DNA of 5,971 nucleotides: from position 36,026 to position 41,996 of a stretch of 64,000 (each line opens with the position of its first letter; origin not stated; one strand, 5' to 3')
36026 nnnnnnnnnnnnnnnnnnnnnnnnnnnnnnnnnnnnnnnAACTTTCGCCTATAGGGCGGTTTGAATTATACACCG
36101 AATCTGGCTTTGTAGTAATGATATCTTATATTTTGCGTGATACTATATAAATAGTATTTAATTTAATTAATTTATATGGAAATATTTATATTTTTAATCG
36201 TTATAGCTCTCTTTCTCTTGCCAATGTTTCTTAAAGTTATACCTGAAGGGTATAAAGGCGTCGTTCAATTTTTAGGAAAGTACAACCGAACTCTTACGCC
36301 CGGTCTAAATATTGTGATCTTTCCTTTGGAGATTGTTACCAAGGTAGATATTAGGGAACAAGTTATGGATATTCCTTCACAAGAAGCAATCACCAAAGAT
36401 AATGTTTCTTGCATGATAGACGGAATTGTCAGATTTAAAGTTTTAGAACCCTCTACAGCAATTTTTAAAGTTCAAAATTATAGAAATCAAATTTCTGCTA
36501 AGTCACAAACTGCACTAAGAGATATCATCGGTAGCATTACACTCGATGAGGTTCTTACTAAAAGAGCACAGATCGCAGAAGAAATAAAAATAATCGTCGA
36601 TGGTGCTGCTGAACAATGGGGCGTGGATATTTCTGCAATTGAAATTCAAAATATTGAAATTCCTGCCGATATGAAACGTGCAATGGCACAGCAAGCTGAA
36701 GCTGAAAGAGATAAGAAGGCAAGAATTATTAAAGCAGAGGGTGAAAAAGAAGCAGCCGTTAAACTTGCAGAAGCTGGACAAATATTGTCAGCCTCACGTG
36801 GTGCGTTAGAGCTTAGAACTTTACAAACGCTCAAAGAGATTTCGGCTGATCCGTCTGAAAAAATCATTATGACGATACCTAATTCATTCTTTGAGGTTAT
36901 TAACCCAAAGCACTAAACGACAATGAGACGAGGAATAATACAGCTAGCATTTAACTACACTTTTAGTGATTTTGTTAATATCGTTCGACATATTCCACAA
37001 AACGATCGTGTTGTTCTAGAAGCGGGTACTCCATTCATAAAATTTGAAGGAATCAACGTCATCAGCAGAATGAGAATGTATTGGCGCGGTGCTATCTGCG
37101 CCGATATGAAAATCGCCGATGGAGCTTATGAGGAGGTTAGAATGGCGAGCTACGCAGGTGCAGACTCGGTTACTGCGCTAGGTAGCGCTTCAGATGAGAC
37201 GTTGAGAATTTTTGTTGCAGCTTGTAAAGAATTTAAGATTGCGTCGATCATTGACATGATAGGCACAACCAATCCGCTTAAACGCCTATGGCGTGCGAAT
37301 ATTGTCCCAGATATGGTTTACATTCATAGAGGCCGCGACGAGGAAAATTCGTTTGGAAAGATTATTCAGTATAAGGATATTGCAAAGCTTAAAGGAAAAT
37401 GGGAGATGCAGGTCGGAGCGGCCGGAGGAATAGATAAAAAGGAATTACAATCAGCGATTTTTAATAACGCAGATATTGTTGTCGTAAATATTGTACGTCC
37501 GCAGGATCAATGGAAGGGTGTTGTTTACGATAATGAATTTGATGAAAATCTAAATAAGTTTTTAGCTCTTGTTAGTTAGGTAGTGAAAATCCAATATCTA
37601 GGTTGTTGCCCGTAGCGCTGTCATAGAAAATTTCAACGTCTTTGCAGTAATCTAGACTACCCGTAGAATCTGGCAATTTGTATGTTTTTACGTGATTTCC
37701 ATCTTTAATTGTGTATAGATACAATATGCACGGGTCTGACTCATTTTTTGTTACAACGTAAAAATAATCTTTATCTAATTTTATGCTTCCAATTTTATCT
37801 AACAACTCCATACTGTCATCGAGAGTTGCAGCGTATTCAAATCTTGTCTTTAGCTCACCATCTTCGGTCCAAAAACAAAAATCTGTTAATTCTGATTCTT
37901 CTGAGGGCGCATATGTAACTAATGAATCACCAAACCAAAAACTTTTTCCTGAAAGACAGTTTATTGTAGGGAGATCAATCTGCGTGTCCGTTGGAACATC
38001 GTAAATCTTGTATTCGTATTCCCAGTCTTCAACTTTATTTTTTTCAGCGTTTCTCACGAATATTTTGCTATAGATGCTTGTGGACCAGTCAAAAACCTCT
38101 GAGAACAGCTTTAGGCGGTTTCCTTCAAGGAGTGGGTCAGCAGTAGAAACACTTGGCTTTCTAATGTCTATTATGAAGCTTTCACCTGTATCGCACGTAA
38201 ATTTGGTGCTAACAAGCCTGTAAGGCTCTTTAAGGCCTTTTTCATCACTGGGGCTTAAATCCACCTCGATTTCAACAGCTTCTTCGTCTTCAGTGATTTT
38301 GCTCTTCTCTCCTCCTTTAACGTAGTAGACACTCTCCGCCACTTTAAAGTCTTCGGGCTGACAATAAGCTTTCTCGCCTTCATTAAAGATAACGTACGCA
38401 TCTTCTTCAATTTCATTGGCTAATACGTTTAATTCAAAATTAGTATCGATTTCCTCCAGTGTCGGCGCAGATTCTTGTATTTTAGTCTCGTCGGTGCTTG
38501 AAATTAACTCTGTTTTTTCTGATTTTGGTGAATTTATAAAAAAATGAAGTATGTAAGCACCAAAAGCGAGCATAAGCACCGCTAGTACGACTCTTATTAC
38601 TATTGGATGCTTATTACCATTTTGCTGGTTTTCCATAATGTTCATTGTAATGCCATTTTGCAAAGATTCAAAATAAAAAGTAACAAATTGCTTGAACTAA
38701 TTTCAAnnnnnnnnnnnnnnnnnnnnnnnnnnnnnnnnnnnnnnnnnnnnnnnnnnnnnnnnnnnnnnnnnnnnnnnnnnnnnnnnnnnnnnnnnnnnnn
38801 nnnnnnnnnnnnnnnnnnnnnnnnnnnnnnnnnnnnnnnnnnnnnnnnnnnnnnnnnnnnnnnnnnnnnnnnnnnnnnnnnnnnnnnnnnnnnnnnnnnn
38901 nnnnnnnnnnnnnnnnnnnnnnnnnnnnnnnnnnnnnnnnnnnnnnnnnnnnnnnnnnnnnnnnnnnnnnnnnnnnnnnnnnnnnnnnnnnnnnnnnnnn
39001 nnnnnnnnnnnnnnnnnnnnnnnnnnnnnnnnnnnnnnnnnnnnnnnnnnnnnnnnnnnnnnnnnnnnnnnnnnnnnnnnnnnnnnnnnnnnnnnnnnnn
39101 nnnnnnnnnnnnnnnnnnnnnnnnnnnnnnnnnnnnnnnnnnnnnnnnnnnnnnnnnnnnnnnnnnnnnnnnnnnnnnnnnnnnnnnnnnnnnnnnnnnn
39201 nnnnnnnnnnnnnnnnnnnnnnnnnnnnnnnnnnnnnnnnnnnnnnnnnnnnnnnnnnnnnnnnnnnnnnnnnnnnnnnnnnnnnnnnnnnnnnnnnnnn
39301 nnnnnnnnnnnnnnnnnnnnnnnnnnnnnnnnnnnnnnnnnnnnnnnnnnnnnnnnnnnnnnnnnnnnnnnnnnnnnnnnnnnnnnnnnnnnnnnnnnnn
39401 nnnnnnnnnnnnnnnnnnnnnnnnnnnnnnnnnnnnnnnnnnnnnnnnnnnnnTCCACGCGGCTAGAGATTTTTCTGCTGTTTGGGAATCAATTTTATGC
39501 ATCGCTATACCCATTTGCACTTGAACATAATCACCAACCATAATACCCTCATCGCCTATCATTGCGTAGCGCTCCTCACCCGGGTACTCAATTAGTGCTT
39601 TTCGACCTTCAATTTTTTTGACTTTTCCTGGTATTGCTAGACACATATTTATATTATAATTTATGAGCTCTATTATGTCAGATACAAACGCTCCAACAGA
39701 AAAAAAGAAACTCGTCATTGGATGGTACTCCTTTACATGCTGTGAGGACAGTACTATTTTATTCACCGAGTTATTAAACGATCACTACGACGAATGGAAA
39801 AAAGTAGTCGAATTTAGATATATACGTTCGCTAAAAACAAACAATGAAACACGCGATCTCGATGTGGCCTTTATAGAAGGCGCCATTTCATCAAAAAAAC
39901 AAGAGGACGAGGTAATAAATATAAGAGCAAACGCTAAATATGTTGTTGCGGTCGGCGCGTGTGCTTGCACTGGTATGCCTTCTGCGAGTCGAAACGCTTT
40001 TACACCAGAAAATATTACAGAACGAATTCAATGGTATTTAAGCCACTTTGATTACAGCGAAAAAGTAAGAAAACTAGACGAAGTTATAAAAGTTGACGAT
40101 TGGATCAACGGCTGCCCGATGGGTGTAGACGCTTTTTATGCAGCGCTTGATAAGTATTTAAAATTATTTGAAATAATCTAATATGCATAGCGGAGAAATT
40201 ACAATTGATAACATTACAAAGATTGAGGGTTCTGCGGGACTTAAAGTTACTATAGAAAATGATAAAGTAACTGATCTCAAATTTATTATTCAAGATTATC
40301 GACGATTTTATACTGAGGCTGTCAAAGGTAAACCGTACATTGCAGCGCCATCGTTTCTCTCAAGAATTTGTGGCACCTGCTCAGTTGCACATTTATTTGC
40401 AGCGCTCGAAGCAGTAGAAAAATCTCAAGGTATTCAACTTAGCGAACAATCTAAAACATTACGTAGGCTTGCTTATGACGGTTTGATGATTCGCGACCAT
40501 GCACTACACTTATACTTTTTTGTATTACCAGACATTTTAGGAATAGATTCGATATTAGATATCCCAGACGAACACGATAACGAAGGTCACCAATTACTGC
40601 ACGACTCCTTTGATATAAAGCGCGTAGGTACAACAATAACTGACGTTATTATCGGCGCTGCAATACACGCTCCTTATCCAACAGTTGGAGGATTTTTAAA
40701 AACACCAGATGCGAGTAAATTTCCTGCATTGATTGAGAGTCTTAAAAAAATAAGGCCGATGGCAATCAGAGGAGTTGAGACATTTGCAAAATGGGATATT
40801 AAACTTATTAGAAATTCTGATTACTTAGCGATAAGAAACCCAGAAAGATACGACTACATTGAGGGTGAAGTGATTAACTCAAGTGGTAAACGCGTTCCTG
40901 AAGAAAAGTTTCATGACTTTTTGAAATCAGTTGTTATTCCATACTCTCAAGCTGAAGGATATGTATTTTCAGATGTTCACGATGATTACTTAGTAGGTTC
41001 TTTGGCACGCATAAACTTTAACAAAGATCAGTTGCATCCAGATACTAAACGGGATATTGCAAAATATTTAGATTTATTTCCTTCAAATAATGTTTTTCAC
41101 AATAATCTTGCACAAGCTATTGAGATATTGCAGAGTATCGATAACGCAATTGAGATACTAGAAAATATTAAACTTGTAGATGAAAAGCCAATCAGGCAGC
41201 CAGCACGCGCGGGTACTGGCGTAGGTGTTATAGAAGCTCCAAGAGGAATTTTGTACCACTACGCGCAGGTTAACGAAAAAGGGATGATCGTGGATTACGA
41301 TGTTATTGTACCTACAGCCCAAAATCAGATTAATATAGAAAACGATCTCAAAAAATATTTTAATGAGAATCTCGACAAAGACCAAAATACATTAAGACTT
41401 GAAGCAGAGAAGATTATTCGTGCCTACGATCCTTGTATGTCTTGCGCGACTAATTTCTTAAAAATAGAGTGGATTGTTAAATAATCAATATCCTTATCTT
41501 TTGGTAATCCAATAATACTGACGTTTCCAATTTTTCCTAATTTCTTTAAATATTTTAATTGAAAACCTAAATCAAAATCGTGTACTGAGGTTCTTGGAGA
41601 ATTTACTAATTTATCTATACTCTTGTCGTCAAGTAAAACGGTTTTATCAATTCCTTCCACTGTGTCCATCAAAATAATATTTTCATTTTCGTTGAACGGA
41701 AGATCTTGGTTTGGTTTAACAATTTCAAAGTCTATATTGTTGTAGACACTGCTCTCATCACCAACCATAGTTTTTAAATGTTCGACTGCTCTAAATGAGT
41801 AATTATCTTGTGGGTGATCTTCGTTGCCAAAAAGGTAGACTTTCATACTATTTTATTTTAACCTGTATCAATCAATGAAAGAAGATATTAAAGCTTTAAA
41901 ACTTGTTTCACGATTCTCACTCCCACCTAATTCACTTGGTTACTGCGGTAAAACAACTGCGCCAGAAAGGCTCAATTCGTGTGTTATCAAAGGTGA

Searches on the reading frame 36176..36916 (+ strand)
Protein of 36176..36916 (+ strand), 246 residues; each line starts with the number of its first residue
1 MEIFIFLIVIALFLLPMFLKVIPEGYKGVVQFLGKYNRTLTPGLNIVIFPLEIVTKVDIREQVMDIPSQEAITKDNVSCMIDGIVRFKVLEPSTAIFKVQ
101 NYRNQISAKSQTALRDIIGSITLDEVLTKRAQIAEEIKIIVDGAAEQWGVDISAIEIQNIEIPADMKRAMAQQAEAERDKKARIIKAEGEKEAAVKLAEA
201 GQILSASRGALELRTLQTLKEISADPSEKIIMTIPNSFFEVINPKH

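Call 10: search_protein_families(library=pfam, proteins=[window:36176-36916:+], max_evalue=0.001)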
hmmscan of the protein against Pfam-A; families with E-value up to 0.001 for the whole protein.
window:36176-36916:+ (246 aa): 2 families
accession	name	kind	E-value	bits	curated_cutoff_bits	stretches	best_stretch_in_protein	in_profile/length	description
PF01145.31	Band_7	-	1.2e-39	136.6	23.6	1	20-191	1-176/176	SPFH domain / Band 7 family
PF13421.11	Band_7_1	-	7.3e-05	22.9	24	1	97-174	128-207/211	SPFH domain-Band 7 family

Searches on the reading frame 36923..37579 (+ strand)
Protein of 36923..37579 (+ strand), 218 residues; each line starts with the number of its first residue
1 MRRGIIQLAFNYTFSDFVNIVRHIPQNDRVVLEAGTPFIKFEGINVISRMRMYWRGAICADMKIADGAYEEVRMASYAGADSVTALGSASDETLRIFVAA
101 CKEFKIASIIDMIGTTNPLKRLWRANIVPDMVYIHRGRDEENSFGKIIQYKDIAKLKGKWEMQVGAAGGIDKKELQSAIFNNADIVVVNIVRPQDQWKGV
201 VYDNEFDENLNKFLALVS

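Call 10: search_protein_families(library=pfam, proteins=[window:36923-37579:+], max_evalue=0.001)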
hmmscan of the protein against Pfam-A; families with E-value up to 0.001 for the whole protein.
window:36923-37579:+ (218 aa): 1 family
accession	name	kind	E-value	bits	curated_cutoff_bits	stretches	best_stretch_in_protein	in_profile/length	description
PF00215.30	OMPdecase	-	3.9e-19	69.9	27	1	7-188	4-204/221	Orotidine 5'-phosphate decarboxylase / HUMPS family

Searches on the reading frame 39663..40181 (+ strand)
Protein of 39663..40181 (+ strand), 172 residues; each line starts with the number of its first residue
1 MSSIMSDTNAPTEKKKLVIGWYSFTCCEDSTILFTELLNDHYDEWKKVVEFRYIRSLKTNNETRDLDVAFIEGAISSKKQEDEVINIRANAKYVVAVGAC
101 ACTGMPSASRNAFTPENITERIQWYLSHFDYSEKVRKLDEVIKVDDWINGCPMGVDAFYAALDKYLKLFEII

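Call 10: search_protein_families(library=pfam, proteins=[window:39663-40181:+], max_evalue=0.001)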
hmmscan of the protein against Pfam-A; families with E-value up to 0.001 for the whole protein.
window:39663-40181:+ (172 aa): 1 family
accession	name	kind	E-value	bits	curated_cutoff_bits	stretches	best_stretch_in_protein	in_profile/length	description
PF01058.29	Oxidored_q6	-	1.3e-20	73.9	27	1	27-164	1-127/128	NADH ubiquinone oxidoreductase, 20 Kd subunit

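Call 43: search_solved_structures(query=window:39663-40181:+, max_evalue=0.001)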
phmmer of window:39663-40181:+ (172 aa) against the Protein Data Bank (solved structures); distinct sequences matched with E-value up to 0.001: 11.
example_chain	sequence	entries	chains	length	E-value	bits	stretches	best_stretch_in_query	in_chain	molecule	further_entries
9e15_A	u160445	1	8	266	1.2e-11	48.1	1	16-165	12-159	Sulfhydrogenase 1 subunit delta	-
9nez_A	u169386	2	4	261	1.3e-11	47.9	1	17-165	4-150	Sulfhydrogenase 1 subunit delta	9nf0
9e1j_A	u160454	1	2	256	2e-11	47.3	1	17-165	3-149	Sulfhydrogenase 1 subunit delta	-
9sfi_I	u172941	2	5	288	3.8e-08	36.6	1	48-153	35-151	F420-non-reducing hydrogenase small subunit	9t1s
5xf9_C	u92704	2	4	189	1.8e-06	31.2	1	63-161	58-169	NAD-reducing hydrogenase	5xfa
9sw2_E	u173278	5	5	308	4.7e-06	29.8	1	50-156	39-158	F420-non-reducing hydrogenase subunit G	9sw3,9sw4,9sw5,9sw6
5odc_E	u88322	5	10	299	3.1e-05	27.2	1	64-156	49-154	Methyl-viologen reducing hydrogenase subunit G | Methyl-viologen reducing hydrogenase, subunit G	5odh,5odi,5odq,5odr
7t2r_E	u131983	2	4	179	5.1e-05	26.5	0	60-162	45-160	NiFe hydrogenase small subunit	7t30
9r51_C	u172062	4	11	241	0.00021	24.5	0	64-105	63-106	F420-reducing [NiFe]-hydrogenase from Methanothermococcus thermolithotrophicus subunit gam | F420-reducing [NiFe]-hydrogenase from Methanothermococcus thermolit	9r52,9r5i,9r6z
6qgr_G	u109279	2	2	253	0.00028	24.1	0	53-107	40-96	Coenzyme F420 hydrogenase subunit gamma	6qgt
6qii_G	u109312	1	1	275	0.00031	23.9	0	53-107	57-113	Coenzyme F420 hydrogenase subunit gamma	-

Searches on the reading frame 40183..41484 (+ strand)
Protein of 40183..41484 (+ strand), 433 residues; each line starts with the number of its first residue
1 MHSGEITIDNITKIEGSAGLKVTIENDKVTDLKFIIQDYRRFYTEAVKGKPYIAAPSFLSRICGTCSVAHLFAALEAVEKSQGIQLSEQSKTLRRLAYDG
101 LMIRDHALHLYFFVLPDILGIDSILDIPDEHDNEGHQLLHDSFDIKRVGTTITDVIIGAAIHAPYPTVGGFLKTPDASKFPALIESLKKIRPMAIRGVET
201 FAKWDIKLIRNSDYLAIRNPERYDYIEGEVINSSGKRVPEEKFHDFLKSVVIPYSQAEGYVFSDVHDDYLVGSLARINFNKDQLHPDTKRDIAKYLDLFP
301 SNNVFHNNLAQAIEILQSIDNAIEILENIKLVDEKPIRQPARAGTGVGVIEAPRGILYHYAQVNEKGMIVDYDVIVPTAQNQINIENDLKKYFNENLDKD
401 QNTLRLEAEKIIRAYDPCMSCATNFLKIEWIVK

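Call 10: search_protein_families(library=pfam, proteins=[window:40183-41484:+], max_evalue=0.001)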
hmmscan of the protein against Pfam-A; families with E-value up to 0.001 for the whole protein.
window:40183-41484:+ (433 aa): 1 family
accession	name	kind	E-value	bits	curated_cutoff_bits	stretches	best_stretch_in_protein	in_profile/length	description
PF00374.24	NiFeSe_Hases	-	8.4e-28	98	25.8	2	273-423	360-507/508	Nickel-dependent hydrogenase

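Call 42: search_solved_structures(query=window:40183-41484:+, max_evalue=0.00001)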
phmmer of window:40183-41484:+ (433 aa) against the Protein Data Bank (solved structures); distinct sequences matched with E-value up to 0.00001: 66 (the best 60 are shown).
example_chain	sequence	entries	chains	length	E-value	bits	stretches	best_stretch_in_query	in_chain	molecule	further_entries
9nez_D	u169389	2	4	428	2.5e-66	227.6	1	6-427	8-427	Sulfhydrogenase 1 subunit alpha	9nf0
9e15_B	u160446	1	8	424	8e-66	225.9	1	6-423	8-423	Sulfhydrogenase 1 subunit alpha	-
9e1j_B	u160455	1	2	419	8.4e-66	225.9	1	6-423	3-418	Sulfhydrogenase 1 subunit alpha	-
5yxy_A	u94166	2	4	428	9.1e-65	222.4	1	6-425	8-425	Cytosolic NiFe-hydrogenase, alpha subunit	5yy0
5odc_F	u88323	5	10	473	1.6e-46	162.4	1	6-426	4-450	Methyl-viologen reducing hydrogenase subunit A | Methyl-viologen reducing hydrogenase, subunit A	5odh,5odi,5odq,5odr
7t2r_D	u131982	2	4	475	1.2e-35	126.5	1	6-425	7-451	NiFe hydrogenase large subunit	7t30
9sfi_g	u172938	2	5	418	5.5e-35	124.3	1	4-388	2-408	Coenzyme F420-reducing hydrogenase, alpha subunit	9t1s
9sw2_F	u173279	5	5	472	4.4e-33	118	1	6-426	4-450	F420-non-reducing hydrogenase subunit A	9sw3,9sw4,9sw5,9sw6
5xf9_D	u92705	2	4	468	6.7e-30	107.6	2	5-192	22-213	NAD-reducing hydrogenase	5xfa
9r51_A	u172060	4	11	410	7.5e-25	90.9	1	9-426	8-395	F420-reducing [NiFe]-hydrogenase from Methanothermococcus thermolithotrophicus subunit alp | F420-reducing [NiFe]-hydrogenase from Methanothermococcus thermolit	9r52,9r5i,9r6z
3zfs_A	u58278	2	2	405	1.6e-24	89.8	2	5-199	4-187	F420-REDUCING HYDROGENASE, SUBUNIT ALPHA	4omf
4ci0_A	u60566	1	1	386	8.8e-24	87.4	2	5-199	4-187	F420-REDUCING HYDROGENASE, SUBUNIT ALPHA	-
5jsu_B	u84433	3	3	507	3.9e-22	82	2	6-192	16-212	Periplasmic [NiFeSe] hydrogenase, large subunit, selenocysteine-containing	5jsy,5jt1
5jsh_B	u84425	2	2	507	1.3e-20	77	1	6-192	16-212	Periplasmic [NiFeSe] hydrogenase, large subunit, selenocysteine-containing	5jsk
6z8m_B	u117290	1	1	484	2.1e-20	76.3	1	6-192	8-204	Periplasmic [NiFeSe] hydrogenase, large subunit, selenocysteine-containing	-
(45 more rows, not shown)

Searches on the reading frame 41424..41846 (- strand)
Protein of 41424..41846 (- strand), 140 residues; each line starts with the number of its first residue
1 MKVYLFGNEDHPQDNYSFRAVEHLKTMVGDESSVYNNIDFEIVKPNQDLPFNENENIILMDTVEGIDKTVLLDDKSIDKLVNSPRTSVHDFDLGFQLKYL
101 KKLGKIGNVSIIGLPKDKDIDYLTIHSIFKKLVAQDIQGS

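Call 10: search_protein_families(library=pfam, proteins=[window:41424-41846:-], max_evalue=0.001)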
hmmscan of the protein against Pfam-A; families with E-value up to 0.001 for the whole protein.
window:41424-41846:- (140 aa): 1 family
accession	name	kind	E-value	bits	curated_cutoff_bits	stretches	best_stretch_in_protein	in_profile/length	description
PF01750.23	HycI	-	0.001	19.4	23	0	50-122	32-107/130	Hydrogenase maturation protease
